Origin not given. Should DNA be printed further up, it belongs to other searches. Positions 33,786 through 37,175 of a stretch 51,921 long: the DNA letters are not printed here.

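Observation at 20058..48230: Compact 28-kb FAAL-primed NRPS lipopeptide cluster with halogenase and kynurenine monooxygenase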

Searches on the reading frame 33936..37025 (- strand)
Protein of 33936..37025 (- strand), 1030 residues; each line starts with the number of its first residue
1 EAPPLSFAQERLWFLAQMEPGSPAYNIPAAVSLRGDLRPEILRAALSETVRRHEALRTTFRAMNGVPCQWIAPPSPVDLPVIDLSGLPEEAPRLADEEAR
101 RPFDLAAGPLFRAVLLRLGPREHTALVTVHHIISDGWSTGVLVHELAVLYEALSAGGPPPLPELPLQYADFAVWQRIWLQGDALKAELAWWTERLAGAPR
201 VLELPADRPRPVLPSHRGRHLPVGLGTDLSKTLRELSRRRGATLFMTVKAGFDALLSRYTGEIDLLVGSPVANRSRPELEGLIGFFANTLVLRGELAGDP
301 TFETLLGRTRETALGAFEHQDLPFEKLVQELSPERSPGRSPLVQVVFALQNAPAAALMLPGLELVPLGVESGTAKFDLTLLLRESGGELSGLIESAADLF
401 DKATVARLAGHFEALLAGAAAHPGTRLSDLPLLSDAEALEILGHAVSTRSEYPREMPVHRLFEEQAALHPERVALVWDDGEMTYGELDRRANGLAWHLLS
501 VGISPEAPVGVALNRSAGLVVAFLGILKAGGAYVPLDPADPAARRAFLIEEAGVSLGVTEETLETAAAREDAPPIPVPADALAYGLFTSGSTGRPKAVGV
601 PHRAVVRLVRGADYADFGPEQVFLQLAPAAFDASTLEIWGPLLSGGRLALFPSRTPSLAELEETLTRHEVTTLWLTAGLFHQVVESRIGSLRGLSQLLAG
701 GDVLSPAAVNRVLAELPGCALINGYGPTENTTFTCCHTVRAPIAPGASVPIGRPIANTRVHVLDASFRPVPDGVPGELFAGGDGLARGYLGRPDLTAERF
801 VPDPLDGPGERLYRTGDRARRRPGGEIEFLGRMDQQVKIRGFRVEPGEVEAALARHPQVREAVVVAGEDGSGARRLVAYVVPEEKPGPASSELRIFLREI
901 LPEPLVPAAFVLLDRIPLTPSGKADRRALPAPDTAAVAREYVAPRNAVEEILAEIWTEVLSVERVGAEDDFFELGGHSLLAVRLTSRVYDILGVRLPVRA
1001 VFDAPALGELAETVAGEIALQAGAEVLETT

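Call 20: search_protein_families(library=pfam, proteins=[window:33936-37025:-], max_evalue=0.01)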
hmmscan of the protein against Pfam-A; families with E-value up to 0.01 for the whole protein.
window:33936-37025:- (1030 aa): 4 families
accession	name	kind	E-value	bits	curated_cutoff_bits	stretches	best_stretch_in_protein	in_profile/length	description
PF00668.25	Condensation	-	7.6e-105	351.7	30.6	1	4-441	6-455/456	Condensation domain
PF00501.34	AMP-binding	-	6.9e-79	265.8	29.9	1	462-790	1-384/384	AMP-binding enzyme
PF13193.12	AMP-binding_C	-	4.3e-15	56.8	24.5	1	848-923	1-76/76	AMP-binding enzyme C-terminal domain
PF00550.31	PP-binding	-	2.2e-14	53.9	20.8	1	951-1013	2-66/67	Phosphopantetheine attachment site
